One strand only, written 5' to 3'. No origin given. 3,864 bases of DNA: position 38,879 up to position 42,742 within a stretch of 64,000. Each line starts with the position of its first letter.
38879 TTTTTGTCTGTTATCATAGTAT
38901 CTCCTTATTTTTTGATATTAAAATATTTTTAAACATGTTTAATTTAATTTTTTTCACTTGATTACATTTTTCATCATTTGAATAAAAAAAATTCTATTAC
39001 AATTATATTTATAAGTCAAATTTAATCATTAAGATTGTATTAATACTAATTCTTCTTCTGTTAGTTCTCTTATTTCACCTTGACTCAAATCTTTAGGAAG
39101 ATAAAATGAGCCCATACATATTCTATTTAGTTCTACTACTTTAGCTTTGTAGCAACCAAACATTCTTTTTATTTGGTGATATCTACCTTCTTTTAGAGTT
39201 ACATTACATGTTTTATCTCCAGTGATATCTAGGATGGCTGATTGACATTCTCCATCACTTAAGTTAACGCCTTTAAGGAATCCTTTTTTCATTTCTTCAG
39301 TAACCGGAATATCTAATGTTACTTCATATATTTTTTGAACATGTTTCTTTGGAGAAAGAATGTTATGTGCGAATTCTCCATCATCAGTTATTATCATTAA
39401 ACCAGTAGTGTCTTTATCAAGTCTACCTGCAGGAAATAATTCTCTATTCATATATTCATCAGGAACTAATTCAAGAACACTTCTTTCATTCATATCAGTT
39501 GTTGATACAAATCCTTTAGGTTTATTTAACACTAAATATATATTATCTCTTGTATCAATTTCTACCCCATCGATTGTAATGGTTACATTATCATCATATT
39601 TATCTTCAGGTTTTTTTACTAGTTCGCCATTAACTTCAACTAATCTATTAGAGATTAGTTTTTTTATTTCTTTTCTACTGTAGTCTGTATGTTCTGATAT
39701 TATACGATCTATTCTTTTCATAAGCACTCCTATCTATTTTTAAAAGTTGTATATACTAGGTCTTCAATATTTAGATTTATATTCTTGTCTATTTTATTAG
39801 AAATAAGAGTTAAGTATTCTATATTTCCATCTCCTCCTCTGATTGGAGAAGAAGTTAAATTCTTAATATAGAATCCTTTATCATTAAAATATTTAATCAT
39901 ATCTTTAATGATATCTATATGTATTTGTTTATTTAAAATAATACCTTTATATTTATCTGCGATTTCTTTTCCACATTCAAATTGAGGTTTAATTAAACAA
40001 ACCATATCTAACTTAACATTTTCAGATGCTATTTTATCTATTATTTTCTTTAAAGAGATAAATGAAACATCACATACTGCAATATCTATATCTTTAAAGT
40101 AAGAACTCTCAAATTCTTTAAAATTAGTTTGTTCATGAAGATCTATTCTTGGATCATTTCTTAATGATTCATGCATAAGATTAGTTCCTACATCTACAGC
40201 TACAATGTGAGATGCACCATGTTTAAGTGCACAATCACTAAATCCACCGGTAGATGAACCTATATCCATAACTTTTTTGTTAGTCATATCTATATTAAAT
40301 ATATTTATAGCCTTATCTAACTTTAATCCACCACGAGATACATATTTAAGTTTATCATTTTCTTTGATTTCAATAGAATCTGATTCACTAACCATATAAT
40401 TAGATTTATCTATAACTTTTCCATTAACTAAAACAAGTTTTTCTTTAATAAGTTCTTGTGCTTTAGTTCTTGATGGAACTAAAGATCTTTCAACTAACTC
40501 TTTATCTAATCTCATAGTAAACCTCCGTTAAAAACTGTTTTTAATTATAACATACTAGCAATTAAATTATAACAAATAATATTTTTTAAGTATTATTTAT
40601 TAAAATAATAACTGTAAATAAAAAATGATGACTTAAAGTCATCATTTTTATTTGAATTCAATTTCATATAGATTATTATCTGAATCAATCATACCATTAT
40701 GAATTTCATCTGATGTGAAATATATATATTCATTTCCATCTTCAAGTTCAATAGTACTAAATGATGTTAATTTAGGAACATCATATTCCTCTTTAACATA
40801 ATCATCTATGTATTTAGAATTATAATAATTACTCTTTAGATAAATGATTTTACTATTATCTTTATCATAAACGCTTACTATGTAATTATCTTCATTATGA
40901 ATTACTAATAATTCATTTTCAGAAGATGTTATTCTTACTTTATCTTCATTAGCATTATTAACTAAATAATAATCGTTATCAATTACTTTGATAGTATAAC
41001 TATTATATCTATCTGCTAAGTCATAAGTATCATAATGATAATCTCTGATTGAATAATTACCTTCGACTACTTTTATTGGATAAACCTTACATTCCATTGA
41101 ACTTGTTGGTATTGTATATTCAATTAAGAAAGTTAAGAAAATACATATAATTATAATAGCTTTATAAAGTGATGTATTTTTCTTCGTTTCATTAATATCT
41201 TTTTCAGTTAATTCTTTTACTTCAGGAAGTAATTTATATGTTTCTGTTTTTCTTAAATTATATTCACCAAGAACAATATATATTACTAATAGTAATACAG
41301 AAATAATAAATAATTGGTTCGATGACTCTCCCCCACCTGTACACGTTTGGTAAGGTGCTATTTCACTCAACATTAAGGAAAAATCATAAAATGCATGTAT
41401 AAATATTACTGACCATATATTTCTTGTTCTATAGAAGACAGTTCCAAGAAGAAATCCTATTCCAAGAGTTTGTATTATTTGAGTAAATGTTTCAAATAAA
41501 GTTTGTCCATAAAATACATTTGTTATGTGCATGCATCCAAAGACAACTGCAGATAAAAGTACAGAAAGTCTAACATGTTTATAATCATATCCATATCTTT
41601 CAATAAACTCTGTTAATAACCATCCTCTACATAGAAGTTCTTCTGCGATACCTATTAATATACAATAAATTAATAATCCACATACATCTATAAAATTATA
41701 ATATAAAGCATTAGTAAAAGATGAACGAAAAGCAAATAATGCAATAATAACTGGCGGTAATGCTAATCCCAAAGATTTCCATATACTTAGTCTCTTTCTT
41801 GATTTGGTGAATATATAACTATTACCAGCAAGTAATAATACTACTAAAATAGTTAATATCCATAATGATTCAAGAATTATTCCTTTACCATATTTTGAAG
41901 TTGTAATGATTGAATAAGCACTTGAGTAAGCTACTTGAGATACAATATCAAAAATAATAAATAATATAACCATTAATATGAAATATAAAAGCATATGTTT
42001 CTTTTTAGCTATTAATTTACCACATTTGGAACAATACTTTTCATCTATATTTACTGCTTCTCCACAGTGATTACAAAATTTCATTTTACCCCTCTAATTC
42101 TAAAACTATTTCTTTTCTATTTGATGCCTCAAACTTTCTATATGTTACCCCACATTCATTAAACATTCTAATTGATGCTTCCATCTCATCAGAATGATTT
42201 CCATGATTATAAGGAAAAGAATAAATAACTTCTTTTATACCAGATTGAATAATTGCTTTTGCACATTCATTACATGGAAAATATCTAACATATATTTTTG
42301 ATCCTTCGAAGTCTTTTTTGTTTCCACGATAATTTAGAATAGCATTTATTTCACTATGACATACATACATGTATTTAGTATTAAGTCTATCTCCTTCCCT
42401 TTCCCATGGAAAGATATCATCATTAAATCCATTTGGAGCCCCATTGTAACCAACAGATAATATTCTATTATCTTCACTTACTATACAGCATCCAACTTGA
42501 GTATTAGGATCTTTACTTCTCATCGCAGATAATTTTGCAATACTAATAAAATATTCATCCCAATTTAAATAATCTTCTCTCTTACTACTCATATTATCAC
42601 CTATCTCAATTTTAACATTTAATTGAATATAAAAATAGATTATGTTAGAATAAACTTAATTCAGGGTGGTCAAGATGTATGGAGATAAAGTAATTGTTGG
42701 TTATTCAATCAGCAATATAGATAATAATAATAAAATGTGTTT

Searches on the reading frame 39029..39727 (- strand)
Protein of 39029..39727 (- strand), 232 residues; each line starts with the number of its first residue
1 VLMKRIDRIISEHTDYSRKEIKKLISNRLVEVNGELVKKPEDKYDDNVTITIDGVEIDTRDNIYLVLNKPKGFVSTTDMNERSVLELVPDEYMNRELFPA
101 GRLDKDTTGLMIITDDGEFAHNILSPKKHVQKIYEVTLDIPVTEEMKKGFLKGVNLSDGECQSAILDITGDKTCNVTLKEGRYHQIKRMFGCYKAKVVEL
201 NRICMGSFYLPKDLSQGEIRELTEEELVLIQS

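Call 31: search_protein_families(library=pfam, proteins=[window:39029-39727:-], max_evalue=0.001)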
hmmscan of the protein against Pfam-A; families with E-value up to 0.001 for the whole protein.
window:39029-39727:- (232 aa): 2 families
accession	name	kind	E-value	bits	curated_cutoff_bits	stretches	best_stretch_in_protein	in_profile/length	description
PF00849.27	PseudoU_synth_2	-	3e-20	73.4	26.8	1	64-190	2-150/152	RNA pseudouridylate synthase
PF01479.30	S4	-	9.7e-07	28.9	22.8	1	5-47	2-45/48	S4 domain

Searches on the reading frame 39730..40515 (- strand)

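Call 31: search_protein_families(library=pfam, proteins=[window:39730-40515:-], max_evalue=0.001)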
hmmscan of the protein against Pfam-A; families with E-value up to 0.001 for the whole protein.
window:39730-40515:- (261 aa): 3 families
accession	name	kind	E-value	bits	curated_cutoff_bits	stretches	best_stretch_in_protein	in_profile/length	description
PF01728.25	FtsJ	-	7.8e-39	133.9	24.1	1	58-236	1-177/181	FtsJ-like methyltransferase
PF01479.30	S4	-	1.8e-14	53.6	22.8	1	1-48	1-48/48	S4 domain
PF22421.1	SYY_C-terminal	-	2.5e-05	24.5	27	1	5-49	23-67/83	Tyrosine--tRNA ligase SYY-like C-terminal domain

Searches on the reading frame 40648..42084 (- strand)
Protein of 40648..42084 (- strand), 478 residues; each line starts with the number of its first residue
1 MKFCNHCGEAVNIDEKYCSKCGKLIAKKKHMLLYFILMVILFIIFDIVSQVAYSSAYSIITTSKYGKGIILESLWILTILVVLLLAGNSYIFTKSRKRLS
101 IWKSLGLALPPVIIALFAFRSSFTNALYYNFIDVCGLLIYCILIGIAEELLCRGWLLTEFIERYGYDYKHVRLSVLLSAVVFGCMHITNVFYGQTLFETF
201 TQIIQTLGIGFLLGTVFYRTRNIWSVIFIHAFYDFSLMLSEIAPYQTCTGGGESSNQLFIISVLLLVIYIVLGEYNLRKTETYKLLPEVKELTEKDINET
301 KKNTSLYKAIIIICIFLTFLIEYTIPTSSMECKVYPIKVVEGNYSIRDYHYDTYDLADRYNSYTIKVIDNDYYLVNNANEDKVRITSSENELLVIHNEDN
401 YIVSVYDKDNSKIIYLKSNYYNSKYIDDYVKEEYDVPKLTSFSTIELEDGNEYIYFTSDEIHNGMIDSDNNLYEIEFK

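Call 31: search_protein_families(library=pfam, proteins=[window:40648-42084:-], max_evalue=0.001)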
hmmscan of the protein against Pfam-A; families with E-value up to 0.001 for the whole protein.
window:40648-42084:- (478 aa): 2 families
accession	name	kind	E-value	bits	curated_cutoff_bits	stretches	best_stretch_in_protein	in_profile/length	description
PF02517.21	Rce1-like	-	6.7e-20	71.6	22.4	1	135-235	6-92/93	Type II CAAX prenyl endopeptidase Rce1-like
PF13240.11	Zn_Ribbon_1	-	5.8e-05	23.2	25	1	3-23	1-21/23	zinc-ribbon domain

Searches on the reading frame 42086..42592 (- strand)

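Call 31: search_protein_families(library=pfam, proteins=[window:42086-42592:-], max_evalue=0.001)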
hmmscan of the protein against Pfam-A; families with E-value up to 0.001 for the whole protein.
window:42086-42592:- (168 aa): 3 families
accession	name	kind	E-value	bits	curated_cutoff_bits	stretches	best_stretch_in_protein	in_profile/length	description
PF00383.29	dCMP_cyt_deam_1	-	1.7e-26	92.5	25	1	10-125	2-101/102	Cytidine and deoxycytidylate deaminase zinc-binding region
PF14437.12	MafB19-deam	-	2.6e-14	53.8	27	1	10-130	2-105/142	MafB19-like deaminase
PF18774.7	APOBEC4_like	-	0.00036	20.9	26.7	1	74-154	31-116/131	APOBEC4-like -AID/APOBEC-deaminase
